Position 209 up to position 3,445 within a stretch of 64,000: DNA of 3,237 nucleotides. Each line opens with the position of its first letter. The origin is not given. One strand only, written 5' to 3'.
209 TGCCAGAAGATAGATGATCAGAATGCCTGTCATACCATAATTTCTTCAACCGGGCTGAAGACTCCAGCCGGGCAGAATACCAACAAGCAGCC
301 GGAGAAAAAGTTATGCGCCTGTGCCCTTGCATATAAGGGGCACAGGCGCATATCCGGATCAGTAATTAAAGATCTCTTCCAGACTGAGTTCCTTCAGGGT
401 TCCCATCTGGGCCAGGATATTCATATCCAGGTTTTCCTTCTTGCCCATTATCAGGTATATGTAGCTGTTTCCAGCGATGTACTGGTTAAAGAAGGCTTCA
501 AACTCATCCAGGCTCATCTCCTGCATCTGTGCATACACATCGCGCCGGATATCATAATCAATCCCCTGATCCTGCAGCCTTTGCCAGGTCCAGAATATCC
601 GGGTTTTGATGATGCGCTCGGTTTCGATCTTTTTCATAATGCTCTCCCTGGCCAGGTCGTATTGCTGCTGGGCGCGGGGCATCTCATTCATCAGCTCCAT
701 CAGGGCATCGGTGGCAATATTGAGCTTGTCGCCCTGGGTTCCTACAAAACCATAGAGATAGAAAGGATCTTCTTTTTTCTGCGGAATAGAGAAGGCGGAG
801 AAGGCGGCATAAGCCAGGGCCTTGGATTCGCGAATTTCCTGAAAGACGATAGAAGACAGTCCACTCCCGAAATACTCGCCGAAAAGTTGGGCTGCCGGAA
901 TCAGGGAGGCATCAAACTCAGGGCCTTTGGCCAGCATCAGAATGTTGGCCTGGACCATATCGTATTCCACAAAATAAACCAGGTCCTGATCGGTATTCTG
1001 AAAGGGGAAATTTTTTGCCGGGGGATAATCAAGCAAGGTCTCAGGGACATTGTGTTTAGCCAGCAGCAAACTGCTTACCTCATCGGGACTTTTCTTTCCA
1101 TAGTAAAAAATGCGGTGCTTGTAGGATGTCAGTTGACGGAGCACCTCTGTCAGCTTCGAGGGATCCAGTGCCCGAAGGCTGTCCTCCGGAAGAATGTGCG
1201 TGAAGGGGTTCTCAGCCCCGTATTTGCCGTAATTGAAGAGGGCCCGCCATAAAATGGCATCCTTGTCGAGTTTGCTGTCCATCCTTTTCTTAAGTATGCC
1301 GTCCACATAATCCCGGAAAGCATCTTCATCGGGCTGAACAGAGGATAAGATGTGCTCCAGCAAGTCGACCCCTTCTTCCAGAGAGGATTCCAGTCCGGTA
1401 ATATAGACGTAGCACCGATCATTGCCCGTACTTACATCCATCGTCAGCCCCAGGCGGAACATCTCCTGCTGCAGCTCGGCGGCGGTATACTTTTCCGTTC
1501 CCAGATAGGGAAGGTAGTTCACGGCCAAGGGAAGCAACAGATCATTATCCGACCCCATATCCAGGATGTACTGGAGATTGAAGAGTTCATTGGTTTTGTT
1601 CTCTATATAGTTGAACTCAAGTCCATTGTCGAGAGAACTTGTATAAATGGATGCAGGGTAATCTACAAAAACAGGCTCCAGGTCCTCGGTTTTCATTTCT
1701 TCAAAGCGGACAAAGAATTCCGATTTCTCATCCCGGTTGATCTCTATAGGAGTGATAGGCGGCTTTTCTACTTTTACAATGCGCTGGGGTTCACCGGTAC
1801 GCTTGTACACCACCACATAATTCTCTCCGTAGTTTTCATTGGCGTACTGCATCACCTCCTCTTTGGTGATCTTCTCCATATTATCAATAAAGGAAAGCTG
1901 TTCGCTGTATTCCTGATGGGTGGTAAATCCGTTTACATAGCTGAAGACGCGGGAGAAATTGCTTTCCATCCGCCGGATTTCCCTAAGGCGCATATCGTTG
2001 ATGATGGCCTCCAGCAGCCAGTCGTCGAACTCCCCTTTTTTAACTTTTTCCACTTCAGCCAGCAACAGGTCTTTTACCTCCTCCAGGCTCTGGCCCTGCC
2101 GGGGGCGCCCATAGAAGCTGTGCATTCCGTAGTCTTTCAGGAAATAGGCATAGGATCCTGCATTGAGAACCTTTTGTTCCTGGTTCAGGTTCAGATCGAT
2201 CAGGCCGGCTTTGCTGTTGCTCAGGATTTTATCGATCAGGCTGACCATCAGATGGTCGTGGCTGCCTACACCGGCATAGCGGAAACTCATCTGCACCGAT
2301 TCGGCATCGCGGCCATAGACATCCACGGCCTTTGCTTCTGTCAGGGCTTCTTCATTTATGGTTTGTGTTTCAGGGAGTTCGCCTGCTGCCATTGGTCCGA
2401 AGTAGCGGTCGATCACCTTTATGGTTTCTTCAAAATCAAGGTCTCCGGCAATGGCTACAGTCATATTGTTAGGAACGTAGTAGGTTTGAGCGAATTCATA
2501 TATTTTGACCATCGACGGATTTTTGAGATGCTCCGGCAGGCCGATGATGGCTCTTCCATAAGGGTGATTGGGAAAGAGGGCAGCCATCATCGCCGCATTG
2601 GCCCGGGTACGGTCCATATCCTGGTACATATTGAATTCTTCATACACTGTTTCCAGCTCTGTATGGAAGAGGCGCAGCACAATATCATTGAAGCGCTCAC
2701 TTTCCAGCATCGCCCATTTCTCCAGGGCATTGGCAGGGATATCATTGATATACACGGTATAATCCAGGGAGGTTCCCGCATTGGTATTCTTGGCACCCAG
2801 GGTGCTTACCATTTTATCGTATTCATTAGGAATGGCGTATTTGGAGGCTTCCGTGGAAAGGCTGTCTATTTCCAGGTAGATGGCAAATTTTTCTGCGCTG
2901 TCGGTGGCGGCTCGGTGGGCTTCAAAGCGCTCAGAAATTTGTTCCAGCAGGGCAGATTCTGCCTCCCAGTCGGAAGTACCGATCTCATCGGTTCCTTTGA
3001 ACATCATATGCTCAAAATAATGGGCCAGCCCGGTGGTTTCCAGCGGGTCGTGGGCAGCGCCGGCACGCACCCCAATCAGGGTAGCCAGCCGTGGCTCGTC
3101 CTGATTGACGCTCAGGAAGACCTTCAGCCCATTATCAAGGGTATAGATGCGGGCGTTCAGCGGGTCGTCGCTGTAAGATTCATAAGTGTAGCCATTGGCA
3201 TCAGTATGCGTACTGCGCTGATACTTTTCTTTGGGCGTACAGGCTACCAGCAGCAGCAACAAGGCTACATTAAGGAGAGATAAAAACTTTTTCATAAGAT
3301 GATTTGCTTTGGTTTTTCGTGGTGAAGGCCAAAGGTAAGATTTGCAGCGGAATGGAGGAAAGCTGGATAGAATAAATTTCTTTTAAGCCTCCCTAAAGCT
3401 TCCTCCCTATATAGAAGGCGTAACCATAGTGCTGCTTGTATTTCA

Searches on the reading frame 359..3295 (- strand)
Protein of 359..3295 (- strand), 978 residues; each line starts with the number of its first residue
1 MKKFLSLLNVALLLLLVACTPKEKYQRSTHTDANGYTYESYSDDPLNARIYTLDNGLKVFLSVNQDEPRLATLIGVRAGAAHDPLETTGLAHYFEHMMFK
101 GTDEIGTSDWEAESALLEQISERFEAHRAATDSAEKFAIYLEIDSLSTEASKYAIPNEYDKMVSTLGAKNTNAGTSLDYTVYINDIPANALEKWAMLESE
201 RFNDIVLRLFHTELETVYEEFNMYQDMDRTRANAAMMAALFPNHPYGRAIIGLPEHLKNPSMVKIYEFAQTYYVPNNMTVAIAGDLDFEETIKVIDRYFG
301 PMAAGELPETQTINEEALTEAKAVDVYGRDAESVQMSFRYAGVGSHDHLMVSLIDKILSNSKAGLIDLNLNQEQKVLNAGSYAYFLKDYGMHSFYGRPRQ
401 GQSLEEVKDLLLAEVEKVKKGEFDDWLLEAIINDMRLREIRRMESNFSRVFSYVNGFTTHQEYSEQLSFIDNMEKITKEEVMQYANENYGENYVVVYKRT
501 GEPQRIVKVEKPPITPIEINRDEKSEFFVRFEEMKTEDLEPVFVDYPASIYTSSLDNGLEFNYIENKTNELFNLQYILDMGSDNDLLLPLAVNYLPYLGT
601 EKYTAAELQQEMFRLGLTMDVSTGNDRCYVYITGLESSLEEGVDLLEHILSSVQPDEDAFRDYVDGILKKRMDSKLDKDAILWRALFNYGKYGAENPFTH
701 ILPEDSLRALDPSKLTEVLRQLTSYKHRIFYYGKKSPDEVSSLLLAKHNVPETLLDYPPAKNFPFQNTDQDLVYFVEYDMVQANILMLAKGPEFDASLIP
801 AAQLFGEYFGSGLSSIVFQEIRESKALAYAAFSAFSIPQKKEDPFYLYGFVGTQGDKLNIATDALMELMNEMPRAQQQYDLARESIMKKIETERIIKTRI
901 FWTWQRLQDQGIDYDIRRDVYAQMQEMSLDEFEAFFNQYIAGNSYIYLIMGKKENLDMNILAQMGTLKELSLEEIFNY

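Call 74: search_protein_families(library=pfam, proteins=[window:359-3295:-], max_evalue=0.00001)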
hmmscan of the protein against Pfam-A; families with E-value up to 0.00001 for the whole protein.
window:359-3295:- (978 aa): 2 families
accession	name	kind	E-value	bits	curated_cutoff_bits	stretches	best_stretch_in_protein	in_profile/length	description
PF05193.26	Peptidase_M16_C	-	8.5e-32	110.9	23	2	265-433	7-179/181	Peptidase M16 inactive domain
PF00675.25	Peptidase_M16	-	1.4e-17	64.5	22.3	1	66-107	9-50/149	Insulinase (Peptidase family M16)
